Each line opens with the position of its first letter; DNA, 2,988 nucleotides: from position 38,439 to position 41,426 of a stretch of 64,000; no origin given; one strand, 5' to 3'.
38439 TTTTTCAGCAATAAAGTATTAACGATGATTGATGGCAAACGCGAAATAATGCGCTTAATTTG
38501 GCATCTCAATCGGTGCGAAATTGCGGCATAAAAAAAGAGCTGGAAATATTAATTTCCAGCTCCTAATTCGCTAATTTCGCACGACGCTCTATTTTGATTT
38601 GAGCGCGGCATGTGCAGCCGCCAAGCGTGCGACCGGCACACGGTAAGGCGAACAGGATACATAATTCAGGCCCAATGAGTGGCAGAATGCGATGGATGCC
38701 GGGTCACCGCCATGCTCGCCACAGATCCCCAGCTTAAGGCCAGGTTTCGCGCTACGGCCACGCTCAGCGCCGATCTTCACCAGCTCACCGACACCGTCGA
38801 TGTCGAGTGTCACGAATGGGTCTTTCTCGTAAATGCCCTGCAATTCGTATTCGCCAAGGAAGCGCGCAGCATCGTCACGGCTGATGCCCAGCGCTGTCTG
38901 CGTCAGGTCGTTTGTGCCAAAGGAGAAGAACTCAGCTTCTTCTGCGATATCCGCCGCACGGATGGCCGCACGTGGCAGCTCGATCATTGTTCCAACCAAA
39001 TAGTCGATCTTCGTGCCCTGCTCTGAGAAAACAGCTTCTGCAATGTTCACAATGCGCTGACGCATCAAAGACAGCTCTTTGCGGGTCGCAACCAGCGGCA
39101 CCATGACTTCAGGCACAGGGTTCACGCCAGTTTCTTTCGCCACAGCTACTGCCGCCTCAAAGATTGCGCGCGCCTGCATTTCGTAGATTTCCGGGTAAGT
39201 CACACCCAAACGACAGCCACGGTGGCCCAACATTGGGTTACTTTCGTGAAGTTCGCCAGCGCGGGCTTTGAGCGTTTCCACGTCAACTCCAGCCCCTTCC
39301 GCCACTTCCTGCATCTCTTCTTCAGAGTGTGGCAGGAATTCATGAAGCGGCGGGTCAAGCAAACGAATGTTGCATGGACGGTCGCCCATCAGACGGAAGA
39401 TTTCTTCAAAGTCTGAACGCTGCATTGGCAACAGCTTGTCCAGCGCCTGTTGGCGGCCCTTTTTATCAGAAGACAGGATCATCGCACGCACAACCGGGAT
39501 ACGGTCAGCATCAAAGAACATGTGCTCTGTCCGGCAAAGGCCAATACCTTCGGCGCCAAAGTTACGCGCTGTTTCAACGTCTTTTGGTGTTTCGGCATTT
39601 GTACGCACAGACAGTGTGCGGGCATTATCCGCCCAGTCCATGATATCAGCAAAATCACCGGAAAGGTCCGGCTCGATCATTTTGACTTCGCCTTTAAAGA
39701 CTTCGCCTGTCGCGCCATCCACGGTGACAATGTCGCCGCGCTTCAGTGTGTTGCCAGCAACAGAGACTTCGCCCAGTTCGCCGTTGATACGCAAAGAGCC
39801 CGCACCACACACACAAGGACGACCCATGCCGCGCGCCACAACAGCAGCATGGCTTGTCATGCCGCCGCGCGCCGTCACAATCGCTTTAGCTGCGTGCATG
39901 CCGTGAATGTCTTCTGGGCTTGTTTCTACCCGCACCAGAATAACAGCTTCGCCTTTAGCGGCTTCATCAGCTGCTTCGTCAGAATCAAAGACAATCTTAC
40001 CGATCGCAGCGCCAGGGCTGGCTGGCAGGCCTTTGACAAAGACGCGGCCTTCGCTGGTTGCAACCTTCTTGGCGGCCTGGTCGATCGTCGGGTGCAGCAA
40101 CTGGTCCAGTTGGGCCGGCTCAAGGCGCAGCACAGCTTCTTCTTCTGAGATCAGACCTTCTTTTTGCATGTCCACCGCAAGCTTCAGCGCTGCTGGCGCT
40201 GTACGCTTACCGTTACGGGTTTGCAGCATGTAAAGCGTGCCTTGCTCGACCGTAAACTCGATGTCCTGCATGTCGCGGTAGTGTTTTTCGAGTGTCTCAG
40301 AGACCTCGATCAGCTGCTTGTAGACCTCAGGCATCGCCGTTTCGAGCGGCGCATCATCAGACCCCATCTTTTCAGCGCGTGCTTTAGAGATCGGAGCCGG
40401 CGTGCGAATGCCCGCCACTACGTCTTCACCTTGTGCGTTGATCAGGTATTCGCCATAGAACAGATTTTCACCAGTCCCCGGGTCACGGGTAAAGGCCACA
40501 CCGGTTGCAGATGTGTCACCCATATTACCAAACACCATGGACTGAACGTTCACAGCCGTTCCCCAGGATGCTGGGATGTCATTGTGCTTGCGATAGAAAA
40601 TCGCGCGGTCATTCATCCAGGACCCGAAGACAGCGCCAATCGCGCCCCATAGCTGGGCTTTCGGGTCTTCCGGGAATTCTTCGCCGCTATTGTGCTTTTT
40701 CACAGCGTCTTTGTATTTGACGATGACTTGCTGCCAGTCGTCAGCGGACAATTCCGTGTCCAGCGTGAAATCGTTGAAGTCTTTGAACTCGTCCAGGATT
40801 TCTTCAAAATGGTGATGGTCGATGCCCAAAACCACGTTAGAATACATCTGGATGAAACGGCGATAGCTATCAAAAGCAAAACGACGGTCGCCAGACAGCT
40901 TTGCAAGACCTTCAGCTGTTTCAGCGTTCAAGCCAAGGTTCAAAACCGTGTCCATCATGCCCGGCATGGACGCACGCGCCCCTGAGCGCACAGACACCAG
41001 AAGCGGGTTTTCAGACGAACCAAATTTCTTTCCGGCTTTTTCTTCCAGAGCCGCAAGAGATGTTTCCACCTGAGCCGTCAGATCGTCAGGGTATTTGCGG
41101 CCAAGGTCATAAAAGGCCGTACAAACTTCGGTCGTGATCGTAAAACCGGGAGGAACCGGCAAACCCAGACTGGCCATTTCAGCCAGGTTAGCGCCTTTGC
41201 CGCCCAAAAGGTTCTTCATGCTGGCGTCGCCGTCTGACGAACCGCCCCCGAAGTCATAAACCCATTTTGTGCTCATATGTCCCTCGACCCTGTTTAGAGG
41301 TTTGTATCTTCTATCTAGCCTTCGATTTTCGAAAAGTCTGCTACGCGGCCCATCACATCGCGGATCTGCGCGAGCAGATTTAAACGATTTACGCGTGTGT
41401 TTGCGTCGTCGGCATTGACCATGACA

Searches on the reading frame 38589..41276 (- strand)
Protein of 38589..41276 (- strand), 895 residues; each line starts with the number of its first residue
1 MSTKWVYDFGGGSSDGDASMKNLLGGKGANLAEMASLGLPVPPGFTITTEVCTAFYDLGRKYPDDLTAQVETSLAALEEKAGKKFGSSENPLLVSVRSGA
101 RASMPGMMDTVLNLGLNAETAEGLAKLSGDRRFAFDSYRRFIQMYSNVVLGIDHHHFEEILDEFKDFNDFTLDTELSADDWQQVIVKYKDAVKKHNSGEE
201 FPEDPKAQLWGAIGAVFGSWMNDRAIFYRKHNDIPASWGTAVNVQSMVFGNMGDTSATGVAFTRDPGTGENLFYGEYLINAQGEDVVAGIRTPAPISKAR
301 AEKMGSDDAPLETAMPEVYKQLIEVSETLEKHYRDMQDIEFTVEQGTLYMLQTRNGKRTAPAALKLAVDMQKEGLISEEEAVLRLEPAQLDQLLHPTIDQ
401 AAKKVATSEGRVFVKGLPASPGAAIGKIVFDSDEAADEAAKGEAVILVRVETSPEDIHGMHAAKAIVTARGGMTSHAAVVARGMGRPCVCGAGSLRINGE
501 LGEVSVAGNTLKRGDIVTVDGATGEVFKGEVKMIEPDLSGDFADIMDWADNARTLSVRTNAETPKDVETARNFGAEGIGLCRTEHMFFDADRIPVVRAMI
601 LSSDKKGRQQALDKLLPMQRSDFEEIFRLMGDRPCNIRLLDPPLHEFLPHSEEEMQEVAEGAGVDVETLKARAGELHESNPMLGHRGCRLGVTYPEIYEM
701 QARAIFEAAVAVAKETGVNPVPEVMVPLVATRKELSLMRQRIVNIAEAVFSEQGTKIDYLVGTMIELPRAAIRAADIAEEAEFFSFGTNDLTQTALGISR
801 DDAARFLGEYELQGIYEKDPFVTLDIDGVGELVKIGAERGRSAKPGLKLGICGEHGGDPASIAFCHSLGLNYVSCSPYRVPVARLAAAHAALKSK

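Call 58: search_protein_families(library=pfam, proteins=[window:38589-41276:-], max_evalue=0.001)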
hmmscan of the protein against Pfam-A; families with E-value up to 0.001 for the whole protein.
window:38589-41276:- (895 aa): 3 families
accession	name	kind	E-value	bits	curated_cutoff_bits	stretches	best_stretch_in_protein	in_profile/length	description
PF02896.24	PEP-utilizers_C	-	1.1e-77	261.6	22.8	1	539-890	4-291/293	PEP-utilising enzyme, PEP-binding domain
PF01326.24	PPDK_N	-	6.4e-60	203.6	27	2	66-373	77-326/328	Pyruvate phosphate dikinase, AMP/ATP-binding domain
PF00391.29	PEP-utilizers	-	1.8e-25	88.8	23.1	1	443-524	3-72/72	PEP-utilising enzyme, mobile domain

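Call 80: list_cluster_members(proteins=[window:38589-41276:-, window:17114-18064:+, window:21810-23273:-, window:19558-20784:-])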
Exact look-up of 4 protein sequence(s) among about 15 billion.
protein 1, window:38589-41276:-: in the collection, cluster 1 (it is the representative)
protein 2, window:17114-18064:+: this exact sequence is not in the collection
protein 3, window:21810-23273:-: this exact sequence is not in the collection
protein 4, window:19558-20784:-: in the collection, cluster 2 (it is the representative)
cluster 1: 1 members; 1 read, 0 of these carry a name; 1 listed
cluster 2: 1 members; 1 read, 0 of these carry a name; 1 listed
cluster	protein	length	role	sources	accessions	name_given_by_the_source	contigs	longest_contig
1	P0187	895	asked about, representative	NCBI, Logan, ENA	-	-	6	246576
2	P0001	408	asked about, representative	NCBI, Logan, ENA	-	-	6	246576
